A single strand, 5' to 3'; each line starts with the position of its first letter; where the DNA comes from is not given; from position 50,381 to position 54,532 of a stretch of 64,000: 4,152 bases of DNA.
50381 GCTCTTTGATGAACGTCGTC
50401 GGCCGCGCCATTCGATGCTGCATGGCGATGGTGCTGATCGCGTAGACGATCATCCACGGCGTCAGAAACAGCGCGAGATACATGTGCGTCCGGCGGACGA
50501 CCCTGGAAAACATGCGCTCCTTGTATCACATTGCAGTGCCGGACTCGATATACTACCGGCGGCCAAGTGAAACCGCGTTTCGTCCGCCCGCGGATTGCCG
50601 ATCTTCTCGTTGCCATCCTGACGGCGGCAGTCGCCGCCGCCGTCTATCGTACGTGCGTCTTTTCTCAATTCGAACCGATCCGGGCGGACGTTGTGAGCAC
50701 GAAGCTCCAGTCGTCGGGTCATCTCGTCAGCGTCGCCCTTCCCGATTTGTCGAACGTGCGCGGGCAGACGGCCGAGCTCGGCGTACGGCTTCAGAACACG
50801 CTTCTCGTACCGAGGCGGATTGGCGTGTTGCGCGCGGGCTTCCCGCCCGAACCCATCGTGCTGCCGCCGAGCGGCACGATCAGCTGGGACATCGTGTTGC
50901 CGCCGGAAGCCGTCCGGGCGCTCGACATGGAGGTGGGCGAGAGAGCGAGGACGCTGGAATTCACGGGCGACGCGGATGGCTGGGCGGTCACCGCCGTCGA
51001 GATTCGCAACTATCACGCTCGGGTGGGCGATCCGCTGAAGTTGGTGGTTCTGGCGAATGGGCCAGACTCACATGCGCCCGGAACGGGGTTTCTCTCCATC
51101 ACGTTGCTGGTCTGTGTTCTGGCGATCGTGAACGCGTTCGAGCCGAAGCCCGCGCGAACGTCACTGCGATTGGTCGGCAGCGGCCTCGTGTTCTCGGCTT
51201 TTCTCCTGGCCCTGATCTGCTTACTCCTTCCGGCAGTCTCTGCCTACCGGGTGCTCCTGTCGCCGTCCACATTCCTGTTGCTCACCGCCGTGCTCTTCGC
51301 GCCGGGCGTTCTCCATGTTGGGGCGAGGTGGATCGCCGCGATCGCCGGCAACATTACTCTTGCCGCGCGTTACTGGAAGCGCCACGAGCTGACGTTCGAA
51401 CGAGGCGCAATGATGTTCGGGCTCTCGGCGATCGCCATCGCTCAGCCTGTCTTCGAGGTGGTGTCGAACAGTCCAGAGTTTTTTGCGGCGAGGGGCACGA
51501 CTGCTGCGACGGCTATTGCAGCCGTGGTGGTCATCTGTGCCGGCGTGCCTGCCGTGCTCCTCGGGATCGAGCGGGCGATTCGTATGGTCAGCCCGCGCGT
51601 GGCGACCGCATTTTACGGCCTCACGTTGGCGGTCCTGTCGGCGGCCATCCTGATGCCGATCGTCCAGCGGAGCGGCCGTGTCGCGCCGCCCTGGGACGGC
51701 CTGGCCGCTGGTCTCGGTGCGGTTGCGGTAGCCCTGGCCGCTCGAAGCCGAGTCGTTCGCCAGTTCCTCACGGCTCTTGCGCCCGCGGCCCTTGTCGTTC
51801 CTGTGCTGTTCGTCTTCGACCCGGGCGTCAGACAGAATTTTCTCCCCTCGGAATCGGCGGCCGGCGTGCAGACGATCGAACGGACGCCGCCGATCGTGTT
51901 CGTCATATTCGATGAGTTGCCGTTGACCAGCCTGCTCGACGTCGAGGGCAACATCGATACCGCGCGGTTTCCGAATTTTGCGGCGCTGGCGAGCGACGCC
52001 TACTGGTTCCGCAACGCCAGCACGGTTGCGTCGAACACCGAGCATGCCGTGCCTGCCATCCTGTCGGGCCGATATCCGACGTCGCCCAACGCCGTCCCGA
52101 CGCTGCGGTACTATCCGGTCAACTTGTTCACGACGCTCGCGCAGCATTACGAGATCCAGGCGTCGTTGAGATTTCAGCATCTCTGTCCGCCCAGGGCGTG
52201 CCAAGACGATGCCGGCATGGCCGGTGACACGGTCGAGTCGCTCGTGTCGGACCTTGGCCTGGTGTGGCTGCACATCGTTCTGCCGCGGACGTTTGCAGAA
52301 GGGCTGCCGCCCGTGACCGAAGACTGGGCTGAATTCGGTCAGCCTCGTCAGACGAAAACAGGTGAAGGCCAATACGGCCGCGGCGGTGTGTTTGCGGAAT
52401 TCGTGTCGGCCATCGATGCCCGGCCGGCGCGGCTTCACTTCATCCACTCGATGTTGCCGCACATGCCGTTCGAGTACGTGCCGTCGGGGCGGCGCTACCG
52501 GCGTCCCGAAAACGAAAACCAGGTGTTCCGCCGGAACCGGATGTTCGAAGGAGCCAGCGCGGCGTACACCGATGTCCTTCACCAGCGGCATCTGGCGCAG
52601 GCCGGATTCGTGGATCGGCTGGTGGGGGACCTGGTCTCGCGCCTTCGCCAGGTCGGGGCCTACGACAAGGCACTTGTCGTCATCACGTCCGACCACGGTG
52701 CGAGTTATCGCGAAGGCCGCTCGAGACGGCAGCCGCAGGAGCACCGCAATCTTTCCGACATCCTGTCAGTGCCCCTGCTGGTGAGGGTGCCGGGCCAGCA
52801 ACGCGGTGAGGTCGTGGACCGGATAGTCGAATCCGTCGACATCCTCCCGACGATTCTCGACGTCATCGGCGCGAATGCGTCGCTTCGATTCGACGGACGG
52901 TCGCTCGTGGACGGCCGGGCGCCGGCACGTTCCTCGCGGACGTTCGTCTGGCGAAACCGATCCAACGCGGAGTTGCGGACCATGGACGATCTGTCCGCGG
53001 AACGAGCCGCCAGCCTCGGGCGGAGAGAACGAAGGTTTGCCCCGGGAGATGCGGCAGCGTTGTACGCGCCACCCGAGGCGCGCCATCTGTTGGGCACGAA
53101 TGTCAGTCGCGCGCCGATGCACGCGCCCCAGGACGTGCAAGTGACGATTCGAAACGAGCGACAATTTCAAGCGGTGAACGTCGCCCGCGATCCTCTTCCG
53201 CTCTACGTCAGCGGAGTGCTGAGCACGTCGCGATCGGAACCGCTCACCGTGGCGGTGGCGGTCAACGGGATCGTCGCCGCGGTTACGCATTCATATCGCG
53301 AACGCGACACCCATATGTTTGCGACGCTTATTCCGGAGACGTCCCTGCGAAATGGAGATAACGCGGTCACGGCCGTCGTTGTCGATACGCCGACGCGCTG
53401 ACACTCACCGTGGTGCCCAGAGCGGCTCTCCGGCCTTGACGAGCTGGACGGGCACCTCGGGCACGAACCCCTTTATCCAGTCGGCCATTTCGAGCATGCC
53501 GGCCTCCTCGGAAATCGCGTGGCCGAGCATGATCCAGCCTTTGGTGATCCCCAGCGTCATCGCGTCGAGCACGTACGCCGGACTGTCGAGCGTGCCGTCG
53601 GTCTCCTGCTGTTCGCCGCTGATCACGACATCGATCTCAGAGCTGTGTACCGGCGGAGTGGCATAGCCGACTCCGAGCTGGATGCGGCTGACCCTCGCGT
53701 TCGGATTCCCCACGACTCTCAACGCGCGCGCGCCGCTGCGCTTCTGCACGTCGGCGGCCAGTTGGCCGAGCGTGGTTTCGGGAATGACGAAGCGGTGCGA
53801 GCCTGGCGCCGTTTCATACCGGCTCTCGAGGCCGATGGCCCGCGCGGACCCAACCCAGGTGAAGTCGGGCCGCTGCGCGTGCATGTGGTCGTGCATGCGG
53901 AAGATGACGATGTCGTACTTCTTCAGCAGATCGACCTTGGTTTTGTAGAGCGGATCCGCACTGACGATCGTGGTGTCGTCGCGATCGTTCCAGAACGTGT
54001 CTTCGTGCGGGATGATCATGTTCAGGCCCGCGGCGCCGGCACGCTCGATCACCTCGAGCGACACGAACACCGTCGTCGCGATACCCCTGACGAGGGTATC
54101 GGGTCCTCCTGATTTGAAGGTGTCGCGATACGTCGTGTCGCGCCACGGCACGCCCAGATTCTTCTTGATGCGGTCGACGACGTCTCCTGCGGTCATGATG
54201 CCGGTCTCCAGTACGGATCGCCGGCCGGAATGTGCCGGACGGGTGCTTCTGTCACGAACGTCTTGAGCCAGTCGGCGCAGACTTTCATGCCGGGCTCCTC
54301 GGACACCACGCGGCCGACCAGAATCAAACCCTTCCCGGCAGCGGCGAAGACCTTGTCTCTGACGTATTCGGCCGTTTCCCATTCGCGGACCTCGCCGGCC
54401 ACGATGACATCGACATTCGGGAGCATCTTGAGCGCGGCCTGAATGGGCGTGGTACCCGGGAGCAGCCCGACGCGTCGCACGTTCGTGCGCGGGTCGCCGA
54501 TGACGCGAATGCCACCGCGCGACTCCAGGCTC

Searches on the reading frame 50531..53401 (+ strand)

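Call 38: search_protein_families(library=pfam, proteins=[window:50531-53401:+], max_evalue=0.001)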
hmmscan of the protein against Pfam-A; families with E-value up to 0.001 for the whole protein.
window:50531-53401:+ (956 aa): 3 families
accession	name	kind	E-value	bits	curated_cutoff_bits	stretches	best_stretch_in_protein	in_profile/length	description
PF00884.28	Sulfatase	-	1.4e-22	80.8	25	1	635-780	166-300/301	Sulfatase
PF01663.27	Phosphodiest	-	6.4e-06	26.4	23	1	687-725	184-222/342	Type I phosphodiesterase / nucleotide pyrophosphatase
PF16347.10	SGSH_C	-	0.0003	21.4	29.3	1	745-794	16-66/154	N-sulphoglucosamine sulphohydrolase, C-terminal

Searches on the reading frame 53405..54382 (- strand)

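Call 38: search_protein_families(library=pfam, proteins=[window:53405-54382:-], max_evalue=0.001)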
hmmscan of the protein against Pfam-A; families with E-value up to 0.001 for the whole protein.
window:53405-54382:- (325 aa): 1 family
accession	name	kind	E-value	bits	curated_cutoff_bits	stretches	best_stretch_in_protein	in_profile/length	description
PF01784.24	DUF34_NIF3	-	1.4e-10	41.7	23.4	1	92-309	30-241/256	Duf34/NIF3 (NGG1p interacting factor 3)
